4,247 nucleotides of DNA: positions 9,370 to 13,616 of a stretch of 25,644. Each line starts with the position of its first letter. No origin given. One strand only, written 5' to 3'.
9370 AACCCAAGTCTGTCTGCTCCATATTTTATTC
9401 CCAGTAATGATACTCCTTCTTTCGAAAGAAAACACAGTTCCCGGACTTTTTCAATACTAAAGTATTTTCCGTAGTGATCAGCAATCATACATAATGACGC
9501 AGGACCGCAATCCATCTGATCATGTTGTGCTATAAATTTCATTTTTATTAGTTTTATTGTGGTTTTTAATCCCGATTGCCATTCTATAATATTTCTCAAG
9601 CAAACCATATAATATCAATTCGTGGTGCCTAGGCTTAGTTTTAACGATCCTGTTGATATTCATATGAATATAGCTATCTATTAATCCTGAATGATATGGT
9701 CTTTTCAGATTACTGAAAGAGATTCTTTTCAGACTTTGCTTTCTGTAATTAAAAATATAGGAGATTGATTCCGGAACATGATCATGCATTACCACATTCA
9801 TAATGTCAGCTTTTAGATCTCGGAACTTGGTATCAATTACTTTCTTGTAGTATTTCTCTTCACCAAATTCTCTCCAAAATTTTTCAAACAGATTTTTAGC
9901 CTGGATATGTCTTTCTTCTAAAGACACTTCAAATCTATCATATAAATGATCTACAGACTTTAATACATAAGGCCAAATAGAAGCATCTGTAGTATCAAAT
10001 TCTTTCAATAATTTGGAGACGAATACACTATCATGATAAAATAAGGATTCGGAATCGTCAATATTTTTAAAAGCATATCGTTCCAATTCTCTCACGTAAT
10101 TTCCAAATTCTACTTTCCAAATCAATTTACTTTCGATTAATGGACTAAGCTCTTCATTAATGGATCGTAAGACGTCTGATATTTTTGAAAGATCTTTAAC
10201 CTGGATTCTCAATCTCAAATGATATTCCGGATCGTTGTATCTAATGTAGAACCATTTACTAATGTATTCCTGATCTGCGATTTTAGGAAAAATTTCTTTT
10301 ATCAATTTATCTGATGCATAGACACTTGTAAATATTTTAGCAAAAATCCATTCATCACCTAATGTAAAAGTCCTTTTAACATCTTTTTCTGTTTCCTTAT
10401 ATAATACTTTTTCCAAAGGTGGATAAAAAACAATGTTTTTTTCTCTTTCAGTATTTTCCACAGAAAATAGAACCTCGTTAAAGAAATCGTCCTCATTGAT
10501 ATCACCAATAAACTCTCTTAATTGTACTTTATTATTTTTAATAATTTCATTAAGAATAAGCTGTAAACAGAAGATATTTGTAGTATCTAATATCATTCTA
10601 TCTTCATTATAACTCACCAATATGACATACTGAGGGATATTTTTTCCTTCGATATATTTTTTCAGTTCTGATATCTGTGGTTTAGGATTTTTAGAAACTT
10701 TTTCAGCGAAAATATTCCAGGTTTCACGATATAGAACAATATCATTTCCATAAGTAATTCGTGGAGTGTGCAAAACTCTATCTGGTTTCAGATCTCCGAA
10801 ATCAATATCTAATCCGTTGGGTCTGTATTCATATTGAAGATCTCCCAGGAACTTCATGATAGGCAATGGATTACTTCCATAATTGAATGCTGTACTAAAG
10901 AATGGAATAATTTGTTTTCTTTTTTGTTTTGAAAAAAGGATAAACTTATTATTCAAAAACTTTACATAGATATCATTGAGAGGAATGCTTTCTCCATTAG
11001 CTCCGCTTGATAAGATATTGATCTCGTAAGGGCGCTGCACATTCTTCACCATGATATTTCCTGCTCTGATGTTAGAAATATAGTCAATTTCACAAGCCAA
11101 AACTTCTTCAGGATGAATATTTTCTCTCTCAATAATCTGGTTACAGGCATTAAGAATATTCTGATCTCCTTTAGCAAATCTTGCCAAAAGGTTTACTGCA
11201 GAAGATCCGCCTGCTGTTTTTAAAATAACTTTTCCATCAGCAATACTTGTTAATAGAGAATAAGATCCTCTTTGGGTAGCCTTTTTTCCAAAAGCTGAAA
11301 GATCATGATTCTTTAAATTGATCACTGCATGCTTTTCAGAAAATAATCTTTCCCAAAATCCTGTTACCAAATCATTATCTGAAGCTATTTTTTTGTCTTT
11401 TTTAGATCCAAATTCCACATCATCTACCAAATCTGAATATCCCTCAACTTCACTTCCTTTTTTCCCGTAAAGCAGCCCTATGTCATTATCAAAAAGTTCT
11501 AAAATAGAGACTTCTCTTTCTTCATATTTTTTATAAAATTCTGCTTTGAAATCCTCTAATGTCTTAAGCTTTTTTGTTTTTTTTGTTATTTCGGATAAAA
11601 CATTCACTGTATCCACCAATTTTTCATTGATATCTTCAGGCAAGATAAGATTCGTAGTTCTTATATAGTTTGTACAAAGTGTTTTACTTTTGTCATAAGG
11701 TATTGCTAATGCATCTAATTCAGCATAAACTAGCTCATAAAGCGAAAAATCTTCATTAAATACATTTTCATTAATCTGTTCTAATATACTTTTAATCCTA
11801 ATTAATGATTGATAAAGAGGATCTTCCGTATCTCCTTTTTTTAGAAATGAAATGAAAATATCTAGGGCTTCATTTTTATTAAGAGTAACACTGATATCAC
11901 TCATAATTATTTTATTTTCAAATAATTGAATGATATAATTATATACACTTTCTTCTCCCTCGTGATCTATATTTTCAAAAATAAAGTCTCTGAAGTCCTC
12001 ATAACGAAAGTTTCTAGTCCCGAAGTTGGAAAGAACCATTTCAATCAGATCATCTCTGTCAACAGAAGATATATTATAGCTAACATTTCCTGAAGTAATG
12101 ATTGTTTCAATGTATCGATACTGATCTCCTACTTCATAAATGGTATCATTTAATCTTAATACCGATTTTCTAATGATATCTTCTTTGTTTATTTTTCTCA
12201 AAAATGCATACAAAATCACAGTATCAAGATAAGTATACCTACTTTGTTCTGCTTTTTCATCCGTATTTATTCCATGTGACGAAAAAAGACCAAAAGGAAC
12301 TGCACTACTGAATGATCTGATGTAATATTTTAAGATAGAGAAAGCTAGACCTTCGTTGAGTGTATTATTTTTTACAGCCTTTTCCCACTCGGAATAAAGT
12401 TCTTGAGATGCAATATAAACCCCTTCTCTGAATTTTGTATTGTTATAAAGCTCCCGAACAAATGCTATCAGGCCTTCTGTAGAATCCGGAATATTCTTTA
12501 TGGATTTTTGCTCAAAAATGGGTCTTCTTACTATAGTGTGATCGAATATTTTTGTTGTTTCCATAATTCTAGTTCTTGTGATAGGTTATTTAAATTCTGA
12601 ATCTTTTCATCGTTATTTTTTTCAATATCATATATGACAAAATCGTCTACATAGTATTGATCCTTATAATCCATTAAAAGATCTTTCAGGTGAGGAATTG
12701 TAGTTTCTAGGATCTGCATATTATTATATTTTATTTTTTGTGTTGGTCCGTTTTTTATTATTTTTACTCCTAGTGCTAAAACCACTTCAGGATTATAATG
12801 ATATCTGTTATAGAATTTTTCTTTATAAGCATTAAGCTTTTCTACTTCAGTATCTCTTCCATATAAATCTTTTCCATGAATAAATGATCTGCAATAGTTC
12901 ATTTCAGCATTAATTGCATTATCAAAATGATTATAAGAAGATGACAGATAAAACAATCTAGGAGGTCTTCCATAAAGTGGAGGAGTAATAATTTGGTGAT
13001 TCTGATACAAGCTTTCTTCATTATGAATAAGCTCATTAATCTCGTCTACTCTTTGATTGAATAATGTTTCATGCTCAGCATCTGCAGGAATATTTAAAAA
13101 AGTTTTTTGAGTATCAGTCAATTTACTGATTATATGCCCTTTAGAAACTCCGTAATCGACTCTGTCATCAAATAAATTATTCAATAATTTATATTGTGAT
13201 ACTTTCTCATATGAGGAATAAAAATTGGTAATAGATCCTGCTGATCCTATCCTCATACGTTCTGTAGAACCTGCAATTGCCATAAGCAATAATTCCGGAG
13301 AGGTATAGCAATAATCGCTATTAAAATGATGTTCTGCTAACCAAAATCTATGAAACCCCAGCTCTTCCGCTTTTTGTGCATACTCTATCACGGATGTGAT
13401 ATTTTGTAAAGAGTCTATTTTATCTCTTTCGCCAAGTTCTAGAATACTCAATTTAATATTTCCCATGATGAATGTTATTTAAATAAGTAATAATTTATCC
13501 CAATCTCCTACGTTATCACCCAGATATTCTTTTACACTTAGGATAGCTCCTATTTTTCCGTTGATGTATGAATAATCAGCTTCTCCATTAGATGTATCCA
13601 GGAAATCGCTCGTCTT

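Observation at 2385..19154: Candidate peptide-pheromone quorum-sensing circuit: Cys-free GG-leader peptide with C39-ABC exporter and a LytS-type HK/LytTR RR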

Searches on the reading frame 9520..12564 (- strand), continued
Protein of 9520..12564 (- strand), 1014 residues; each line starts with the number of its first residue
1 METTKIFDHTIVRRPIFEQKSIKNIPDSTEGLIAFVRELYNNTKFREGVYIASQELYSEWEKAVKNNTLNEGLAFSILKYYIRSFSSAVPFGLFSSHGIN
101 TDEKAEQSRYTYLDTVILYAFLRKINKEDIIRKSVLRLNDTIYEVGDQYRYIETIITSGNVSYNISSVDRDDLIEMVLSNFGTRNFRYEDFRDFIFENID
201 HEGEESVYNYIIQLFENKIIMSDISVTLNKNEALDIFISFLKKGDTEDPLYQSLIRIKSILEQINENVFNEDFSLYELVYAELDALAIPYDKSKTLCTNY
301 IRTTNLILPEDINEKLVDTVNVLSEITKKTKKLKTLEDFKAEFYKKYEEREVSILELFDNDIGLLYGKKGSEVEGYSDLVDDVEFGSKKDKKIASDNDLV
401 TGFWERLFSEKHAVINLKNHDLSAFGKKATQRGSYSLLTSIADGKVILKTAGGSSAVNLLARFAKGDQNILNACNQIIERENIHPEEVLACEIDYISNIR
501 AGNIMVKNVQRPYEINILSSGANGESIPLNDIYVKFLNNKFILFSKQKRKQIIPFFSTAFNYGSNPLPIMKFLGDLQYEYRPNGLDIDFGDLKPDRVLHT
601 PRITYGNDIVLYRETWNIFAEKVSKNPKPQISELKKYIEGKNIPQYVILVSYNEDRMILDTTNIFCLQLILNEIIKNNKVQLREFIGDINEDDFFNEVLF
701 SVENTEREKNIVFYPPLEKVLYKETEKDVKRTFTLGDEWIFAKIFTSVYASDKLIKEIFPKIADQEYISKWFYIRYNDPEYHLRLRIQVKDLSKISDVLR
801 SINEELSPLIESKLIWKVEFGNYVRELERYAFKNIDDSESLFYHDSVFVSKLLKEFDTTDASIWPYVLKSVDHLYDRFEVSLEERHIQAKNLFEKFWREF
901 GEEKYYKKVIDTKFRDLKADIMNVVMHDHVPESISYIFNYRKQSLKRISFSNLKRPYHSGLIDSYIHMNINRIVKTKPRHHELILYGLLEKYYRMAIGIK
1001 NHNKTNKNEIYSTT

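Call 88: get_annotated_region(hit=H2, flank=14000)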
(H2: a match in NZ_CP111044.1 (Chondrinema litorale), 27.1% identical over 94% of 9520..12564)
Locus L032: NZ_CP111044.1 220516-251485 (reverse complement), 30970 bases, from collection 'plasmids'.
description: Chondrinema litorale strain WSW3-B12 plasmid unnamed2, complete sequence
organism: Chondrinema litorale (NCBI taxid 2994555)
taxonomy: Bacteria; Bacteroidota; Cytophagia; Cytophagales; Flammeovirgaceae; Chondrinema; Chondrinema litorale
host: -; source: Seaweed,red alga; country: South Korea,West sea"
typing (MOB-suite, as given by PLSDB): non-mobilizable
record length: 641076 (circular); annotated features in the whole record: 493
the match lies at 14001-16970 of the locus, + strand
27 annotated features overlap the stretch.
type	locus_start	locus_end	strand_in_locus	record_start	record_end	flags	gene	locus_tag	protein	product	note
CDS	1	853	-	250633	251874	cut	-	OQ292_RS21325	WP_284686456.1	arginase family protein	-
CDS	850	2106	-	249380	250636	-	-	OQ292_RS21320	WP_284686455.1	M50 family metallopeptidase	-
CDS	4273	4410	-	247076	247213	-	-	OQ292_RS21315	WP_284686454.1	hypothetical protein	-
CDS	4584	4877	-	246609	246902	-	-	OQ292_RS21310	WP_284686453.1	hypothetical protein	-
CDS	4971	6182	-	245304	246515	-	-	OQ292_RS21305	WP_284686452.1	beta-ketoacyl-[acyl-carrier-protein] synthase family protein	GO:0006633 - fatty acid biosynthetic process [Evidence IEA]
CDS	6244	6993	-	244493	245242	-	-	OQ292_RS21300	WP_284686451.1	3-oxoacyl-ACP reductase family protein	-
CDS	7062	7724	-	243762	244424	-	-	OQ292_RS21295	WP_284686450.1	hypothetical protein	-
CDS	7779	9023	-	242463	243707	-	-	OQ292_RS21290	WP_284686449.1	beta-ketoacyl synthase N-terminal-like domain-containing protein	-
CDS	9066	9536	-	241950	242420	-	-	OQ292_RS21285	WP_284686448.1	3-hydroxyacyl-ACP dehydratase FabZ family protein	GO:0006633 - fatty acid biosynthetic process [Evidence IEA]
CDS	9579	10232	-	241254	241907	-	-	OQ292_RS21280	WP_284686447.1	4'-phosphopantetheinyl transferase superfamily protein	-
CDS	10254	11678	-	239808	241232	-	-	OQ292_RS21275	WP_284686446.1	class I adenylate-forming enzyme family protein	-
CDS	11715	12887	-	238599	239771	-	-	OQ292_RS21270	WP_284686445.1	hypothetical protein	-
CDS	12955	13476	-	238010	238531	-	-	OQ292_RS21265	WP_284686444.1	UpxY family transcription antiterminator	GO:0006355 - regulation of DNA-templated transcription [Evidence IEA]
CDS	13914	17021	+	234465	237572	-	-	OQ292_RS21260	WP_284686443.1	lantibiotic dehydratase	-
CDS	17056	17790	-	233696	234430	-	-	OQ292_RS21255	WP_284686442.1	LytTR family DNA-binding domain-containing protein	-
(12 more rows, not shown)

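Call 89: get_annotated_region(hit=H6, flank=14000)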
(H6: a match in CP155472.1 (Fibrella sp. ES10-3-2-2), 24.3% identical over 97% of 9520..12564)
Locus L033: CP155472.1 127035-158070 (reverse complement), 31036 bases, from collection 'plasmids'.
description: Fibrella sp. ES10-3-2-2 plasmid unnamed1, complete sequence
organism: Fibrella sp. ES10-3-2-2 (NCBI taxid 1834519)
taxonomy: Bacteria; Bacteroidota; Cytophagia; Cytophagales; Spirosomataceae; Fibrella; Fibrella sp. ES10-3-2-2
host: -; source: single cell,soil; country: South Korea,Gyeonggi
typing (MOB-suite, as given by PLSDB): non-mobilizable; mating-pair formation MPF_T
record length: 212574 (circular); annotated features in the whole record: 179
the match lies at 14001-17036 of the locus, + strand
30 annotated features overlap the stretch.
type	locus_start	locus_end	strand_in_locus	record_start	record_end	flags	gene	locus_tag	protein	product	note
CDS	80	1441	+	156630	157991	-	-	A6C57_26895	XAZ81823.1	ATP-binding protein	-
CDS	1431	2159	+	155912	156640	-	-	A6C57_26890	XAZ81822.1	RloB family protein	-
CDS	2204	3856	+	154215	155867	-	-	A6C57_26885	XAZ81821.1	hypothetical protein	-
CDS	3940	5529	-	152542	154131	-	-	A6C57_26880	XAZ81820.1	hypothetical protein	-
CDS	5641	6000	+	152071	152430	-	-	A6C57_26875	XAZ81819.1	hypothetical protein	-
CDS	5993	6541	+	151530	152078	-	-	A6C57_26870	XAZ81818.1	hypothetical protein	-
CDS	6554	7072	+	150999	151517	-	-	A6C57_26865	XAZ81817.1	hypothetical protein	-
CDS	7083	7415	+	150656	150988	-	-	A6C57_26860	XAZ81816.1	hypothetical protein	-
CDS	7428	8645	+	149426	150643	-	-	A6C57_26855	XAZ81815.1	tyrosine-type recombinase/integrase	-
CDS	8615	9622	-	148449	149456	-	-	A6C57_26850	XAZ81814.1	replication initiation protein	-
CDS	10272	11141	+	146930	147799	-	-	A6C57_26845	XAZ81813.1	hypothetical protein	-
CDS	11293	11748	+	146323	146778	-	-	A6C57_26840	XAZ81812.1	hypothetical protein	-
CDS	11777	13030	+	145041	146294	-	-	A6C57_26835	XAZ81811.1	histidine kinase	-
CDS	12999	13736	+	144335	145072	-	-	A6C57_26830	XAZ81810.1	LytTR family DNA-binding domain-containing protein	-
CDS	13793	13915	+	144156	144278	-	-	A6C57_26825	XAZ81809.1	hypothetical protein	-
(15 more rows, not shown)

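Call 100: get_annotated_region(hit=H5, flank=12000)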
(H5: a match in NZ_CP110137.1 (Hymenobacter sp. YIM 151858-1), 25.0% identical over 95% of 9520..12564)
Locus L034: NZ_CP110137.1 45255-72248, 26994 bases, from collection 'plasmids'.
description: Hymenobacter sp. YIM 151858-1 plasmid unnamed1
organism: Hymenobacter sp. YIM 151858-1 (NCBI taxid 2987688)
taxonomy: Bacteria; Bacteroidota; Cytophagia; Cytophagales; Hymenobacteraceae; Hymenobacter; Hymenobacter sp. YIM 151858-1
host: -; source: whole organism,soil sample; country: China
typing (MOB-suite, as given by PLSDB): non-mobilizable
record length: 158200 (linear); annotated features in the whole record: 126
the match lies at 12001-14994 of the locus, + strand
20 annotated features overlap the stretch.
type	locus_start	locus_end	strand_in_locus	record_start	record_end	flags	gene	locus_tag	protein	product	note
CDS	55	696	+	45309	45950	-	-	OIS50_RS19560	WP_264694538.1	hypothetical protein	-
CDS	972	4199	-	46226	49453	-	-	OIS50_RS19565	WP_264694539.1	efflux RND transporter permease subunit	GO:0055085 - transmembrane transport [Evidence IEA]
CDS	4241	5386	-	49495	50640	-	-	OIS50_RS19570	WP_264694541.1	efflux RND transporter periplasmic adaptor subunit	GO:0006810 - transport [Evidence IEA]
CDS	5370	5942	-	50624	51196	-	-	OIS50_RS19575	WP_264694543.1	hypothetical protein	-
CDS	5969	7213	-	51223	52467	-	-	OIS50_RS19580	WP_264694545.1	TolC family protein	GO:0055085 - transmembrane transport [Evidence IEA]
CDS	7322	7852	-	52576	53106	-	-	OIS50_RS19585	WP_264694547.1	heavy metal-binding domain-containing protein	-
CDS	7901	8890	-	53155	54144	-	-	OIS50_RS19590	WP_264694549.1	FixH family protein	-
CDS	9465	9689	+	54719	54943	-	-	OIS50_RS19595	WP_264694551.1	hypothetical protein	-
CDS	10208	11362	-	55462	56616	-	-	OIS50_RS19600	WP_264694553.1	hypothetical protein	-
CDS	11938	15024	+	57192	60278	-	-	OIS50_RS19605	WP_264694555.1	lantibiotic dehydratase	-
CDS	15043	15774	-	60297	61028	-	-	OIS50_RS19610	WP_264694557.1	LytTR family DNA-binding domain-containing protein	-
CDS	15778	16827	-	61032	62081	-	-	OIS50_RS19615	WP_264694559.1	histidine kinase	GO:0000160 - phosphorelay signal transduction system [Evidence IEA]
CDS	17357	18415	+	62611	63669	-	-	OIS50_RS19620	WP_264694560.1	hypothetical protein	-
CDS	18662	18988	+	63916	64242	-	-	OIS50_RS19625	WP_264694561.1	TfoX/Sxy family protein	-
CDS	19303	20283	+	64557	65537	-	-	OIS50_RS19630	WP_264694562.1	tyrosine-type recombinase/integrase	GO:0015074 - DNA integration [Evidence IEA]; GO:0006310 - DNA recombination [Evidence IEA]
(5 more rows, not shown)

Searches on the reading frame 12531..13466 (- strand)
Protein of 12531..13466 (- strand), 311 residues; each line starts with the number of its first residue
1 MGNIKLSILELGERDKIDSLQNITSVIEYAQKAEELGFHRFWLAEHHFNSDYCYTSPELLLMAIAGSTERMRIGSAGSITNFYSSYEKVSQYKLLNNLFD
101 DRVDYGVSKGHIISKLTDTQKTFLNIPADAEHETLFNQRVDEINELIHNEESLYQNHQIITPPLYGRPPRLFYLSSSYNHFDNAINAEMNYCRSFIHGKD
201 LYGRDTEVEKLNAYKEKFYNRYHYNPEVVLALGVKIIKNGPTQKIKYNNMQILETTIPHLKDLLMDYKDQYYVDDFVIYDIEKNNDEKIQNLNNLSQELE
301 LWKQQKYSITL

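Call 5: search_protein_families(library=pfam, proteins=[window:12531-13466:-], max_evalue=0.01)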
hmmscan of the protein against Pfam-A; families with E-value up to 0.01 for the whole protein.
window:12531-13466:- (311 aa): 1 family
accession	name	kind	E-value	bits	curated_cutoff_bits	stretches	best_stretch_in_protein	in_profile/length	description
PF00296.26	Bac_luciferase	-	2.6e-16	60.3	27.9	1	21-111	20-108/314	Luciferase-like monooxygenase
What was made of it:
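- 12531..13466 (-): Luciferase-like (LLM) flavin oxidoreductase; probably a tailoring enzyme. PF00296 (call 5).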

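Call 6: search_protein_families(library=ncbifam, proteins=[window:12531-13466:-], max_evalue=1)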
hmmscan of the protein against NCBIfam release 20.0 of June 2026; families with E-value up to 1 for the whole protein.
window:12531-13466:- (311 aa): 18 families
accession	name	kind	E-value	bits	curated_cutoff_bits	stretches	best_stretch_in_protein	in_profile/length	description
TIGR03558.1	oxido_grp_1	subfamily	1.7e-34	119.5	166.95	1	18-234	14-222/325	MsnO8 family LLM class oxidoreductase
NF007802.0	PRK10508.1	equivalog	1.2e-15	57.4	540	1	4-223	6-214/335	luciferase-like monooxygenase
TIGR04036.1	LLM_CE1758_fam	subfamily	4.1e-10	39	479.1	1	19-233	23-236/355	CE1758 family FMN-dependent luciferase-like monooxygenase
TIGR04027.1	LLM_KPN_01858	hypoth_equivalog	2.3e-09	36.7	412.9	1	17-143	13-134/326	putative FMN-dependent luciferase-like monooxygenase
TIGR03858.1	LLM_2I7G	subfamily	3.3e-09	36.2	462.25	1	15-112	17-113/337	Atu2307/SP_0267 family LLM class monooxygenase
TIGR04020.1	seco_metab_LLM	subfamily_domain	1.2e-07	31.2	244.45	1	18-148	13-138/341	MupA/Atu3671 family FMN-dependent luciferase-like monooxygenase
NF052254.1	luciferase_Alph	exception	2.5e-07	30.2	600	1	21-110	19-108/354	luciferase subunit alpha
TIGR03621.1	F420_MSMEG_2516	subfamily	6.6e-07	28.7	213.15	1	21-159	11-142/295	TIGR03621 family F420-dependent LLM class oxidoreductase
NF002619.0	PRK02271.1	equivalog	3e-06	26.7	276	1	22-110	12-95/329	5,10-methylenetetrahydromethanopterin reductase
TIGR03842.1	F420_CPS_4043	hypoth_equivalog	3e-05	23.3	295.45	1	24-124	13-109/329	TIGR03842 family LLM class F420-dependent oxidoreductase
NF052255.1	luciferase_Beta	exception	9.3e-05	21.6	500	1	18-147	19-141/325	luciferase subunit beta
TIGR03555.1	F420_mer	equivalog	0.00047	19.6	348.7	1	22-89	10-70/325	5,10-methylenetetrahydromethanopterin reductase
TIGR04024.1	F420_NP1902A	hypoth_equivalog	0.0018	17.1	345.4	1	19-84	10-67/330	TIGR04024 family LLM class F420-dependent oxidoreductase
TIGR03619.1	F420_Rv2161c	subfamily_domain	0.0078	15.8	166.9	1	28-111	2-100/247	TIGR03619 family F420-dependent LLM class oxidoreductase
TIGR03857.1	F420_MSMEG_2249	hypoth_equivalog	0.0079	15.4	218.4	1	23-76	13-61/329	TIGR03857 family LLM class F420-dependent oxidoreductase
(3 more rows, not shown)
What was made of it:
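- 12531..13466 (-): TIGR03558 E = 1.7e-34, but below that model's cut-off (call 6).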
